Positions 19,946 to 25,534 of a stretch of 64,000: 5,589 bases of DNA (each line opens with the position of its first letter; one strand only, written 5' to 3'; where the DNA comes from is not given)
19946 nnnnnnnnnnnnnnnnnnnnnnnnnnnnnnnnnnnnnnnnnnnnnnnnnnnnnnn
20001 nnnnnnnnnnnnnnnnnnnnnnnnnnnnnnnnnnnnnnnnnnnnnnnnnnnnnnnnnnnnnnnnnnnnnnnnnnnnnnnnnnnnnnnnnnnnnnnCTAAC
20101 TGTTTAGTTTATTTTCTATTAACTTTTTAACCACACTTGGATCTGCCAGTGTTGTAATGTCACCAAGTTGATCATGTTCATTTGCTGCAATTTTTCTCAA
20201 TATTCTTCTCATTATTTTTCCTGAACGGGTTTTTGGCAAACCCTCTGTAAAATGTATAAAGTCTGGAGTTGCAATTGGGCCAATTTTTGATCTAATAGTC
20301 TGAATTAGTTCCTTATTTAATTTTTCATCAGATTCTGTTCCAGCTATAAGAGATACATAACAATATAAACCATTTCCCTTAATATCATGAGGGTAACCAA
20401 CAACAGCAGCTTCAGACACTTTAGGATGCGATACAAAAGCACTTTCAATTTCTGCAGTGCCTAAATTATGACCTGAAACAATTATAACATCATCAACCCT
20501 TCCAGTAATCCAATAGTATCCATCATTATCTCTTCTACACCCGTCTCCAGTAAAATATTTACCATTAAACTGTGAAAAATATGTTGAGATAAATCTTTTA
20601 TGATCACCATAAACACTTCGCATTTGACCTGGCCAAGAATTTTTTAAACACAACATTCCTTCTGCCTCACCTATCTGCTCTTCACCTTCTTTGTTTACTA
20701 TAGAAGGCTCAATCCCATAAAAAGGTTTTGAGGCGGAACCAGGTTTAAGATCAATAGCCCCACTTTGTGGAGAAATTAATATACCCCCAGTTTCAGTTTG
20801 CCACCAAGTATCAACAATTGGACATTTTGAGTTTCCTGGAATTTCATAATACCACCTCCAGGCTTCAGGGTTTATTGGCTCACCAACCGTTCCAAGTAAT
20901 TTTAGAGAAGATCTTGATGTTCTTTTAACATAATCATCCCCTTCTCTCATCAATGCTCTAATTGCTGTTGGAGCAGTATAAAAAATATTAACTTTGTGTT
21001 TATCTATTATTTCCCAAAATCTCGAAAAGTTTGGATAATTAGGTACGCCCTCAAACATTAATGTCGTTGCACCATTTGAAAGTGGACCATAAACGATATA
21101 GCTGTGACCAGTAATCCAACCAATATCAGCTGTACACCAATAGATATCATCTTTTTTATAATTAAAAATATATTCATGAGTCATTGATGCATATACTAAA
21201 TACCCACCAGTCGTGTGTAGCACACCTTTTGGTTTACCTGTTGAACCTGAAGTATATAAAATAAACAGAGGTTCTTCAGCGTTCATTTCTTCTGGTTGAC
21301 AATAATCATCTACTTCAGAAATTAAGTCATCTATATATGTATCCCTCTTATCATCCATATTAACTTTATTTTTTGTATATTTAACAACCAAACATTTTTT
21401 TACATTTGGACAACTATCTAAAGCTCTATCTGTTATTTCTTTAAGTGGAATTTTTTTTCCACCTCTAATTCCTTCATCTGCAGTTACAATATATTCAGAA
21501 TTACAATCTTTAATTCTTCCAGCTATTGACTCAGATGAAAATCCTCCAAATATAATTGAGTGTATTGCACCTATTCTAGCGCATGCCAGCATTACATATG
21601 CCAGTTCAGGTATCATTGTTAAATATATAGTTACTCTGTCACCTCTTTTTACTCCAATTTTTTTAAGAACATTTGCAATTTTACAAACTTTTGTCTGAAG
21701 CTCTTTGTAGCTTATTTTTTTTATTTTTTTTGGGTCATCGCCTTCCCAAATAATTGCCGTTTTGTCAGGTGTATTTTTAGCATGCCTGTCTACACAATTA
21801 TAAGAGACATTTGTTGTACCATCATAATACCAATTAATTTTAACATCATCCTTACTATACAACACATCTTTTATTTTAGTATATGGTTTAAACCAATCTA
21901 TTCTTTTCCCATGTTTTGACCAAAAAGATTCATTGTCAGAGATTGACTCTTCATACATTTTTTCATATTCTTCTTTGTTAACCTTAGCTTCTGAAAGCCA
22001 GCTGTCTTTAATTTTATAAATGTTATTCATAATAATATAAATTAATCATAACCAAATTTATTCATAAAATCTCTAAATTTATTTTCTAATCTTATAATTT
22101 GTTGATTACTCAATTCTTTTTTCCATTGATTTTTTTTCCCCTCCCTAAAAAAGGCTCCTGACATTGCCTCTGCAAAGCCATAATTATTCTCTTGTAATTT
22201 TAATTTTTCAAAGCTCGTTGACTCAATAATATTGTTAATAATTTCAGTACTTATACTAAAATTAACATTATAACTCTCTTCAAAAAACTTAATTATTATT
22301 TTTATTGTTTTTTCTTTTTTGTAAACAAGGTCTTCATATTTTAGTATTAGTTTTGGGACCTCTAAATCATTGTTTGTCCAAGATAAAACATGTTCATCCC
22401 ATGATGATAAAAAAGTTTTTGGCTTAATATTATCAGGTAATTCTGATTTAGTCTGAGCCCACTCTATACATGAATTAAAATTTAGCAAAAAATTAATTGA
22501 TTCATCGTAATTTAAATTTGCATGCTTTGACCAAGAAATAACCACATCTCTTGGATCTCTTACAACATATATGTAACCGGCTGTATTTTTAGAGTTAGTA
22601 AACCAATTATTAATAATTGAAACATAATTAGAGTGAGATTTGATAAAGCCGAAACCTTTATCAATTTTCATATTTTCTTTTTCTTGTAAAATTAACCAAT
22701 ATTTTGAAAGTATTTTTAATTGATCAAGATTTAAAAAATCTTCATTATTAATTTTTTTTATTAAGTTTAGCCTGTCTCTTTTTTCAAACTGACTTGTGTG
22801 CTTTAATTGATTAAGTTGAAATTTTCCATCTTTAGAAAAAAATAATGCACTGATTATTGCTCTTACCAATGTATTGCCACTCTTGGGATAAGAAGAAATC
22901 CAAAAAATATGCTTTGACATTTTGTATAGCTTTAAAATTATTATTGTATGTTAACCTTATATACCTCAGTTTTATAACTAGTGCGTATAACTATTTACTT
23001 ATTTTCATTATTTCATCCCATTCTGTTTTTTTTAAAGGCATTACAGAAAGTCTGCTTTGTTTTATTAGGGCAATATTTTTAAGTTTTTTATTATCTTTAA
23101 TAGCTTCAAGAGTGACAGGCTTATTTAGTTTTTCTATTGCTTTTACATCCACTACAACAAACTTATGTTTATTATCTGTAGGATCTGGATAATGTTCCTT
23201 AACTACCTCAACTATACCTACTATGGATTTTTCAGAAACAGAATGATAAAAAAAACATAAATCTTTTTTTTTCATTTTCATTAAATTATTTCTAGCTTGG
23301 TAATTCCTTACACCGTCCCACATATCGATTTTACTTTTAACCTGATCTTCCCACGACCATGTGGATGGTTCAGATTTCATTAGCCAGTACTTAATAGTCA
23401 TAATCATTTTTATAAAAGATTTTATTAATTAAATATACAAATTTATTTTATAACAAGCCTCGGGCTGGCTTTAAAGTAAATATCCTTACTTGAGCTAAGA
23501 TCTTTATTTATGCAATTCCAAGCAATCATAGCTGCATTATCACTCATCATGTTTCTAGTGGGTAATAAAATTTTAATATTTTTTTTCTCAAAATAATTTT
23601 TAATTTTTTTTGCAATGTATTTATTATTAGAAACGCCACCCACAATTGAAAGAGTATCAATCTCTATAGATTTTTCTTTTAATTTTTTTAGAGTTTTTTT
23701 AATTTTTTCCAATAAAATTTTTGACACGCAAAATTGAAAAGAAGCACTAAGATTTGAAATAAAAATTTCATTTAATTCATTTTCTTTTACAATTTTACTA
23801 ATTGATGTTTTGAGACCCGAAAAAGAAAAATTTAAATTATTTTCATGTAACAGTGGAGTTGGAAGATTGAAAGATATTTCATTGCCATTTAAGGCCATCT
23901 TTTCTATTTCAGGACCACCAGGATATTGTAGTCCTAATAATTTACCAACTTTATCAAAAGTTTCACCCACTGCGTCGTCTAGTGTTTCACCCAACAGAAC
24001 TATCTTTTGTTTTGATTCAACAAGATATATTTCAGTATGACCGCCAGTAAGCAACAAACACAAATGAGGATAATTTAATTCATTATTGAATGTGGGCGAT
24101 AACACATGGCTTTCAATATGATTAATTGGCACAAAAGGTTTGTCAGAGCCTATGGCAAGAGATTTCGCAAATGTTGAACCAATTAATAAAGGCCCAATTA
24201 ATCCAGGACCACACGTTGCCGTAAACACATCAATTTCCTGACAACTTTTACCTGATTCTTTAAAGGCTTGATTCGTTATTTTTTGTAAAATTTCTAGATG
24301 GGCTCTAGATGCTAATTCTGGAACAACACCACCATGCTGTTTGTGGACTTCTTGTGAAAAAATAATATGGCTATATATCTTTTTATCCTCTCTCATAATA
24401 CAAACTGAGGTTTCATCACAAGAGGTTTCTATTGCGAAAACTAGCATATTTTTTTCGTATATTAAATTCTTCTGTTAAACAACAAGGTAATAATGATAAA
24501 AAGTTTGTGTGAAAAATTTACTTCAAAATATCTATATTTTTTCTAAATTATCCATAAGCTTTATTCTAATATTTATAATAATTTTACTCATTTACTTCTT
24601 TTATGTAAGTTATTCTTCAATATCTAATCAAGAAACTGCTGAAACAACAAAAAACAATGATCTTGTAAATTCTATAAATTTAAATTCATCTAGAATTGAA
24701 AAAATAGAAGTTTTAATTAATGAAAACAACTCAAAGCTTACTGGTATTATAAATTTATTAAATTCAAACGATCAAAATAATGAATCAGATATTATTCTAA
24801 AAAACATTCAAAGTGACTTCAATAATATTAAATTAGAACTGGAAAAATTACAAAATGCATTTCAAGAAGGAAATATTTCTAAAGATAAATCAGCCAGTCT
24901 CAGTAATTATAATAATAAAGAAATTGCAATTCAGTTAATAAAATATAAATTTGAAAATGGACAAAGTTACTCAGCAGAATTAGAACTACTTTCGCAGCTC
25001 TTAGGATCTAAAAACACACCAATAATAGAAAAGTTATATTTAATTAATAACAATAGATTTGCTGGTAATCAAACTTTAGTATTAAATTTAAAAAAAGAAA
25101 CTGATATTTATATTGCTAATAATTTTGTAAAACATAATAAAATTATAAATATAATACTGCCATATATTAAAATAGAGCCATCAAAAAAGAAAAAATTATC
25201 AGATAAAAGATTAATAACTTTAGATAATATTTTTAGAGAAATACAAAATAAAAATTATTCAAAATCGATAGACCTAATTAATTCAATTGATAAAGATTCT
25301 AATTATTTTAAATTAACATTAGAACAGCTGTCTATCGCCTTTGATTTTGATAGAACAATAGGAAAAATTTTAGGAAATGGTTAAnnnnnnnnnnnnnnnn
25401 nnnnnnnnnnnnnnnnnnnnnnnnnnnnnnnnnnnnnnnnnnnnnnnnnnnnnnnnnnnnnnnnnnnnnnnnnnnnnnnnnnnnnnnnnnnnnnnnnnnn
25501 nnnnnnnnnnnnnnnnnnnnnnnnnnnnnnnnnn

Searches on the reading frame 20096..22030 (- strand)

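Call 87: search_protein_families(library=pfam, proteins=[window:20096-22030:-], max_evalue=0.00001)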
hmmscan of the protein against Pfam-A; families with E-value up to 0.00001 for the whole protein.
window:20096-22030:- (644 aa): 3 families
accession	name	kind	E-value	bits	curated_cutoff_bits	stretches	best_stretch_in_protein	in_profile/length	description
PF00501.34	AMP-binding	-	4.8e-84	282.8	29.9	1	81-465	2-377/384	AMP-binding enzyme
PF13193.12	AMP-binding_C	-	3e-25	89.4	24.5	1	527-605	1-76/76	AMP-binding enzyme C-terminal domain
PF16177.11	ACAS_N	-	2e-18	66.3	27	1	22-79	1-55/55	Acetyl-coenzyme A synthetase N-terminus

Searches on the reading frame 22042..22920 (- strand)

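Call 87: search_protein_families(library=pfam, proteins=[window:22042-22920:-], max_evalue=0.00001)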
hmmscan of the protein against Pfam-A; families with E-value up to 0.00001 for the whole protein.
window:22042-22920:- (292 aa): 1 family
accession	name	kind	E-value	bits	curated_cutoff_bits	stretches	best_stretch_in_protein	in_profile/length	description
PF00685.33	Sulfotransfer_1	-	1.1e-26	94.2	22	1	6-289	4-254/255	Sulfotransferase domain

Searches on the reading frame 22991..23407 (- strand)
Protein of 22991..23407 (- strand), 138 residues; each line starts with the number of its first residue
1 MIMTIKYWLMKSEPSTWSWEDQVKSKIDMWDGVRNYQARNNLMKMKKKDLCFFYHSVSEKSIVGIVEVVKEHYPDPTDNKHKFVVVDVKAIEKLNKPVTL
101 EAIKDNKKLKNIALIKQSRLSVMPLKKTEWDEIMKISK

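Call 87: search_protein_families(library=pfam, proteins=[window:22991-23407:-], max_evalue=0.00001)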
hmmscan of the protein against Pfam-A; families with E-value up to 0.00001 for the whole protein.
window:22991-23407:- (138 aa): 1 family
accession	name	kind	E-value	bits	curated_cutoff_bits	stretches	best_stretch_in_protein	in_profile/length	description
PF01878.24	EVE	-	6.6e-48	162.8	23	1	6-135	1-144/145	EVE domain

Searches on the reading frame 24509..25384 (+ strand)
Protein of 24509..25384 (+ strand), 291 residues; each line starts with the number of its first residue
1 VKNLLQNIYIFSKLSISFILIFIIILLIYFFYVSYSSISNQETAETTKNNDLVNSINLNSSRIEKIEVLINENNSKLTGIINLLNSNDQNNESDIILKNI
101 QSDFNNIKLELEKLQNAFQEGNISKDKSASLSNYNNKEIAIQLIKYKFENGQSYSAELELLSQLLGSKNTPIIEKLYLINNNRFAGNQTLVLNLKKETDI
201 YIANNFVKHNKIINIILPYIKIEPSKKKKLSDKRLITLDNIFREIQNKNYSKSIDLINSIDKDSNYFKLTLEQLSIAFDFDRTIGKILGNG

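Call 3: search_protein_families(library=pfam, proteins=[window:24509-25384:+], max_evalue=0.1)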
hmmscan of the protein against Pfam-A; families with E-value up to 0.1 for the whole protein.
window:24509-25384:+ (291 aa): 4 families
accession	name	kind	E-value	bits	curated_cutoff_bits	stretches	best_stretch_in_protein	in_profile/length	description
PF02203.21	TarH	-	0.021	15.2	25.2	0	12-63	3-59/177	Tar ligand binding domain homologue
PF04000.20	Sas10_Utp3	-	0.028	15.4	30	1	97-176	1-78/87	Sas10/Utp3/C1D family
PF07009.16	NusG_II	-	0.042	14.4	29.6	1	20-68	2-51/107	NusG domain II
PF06667.17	PspB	-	0.056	13.9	25.6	0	17-74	10-68/73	Phage shock protein B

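Call 49: search_protein_families(library=ncbifam, proteins=[window:24509-25384:+], max_evalue=0.01)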
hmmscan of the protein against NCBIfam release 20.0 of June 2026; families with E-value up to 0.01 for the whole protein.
window:24509-25384:+ (291 aa): 0 families
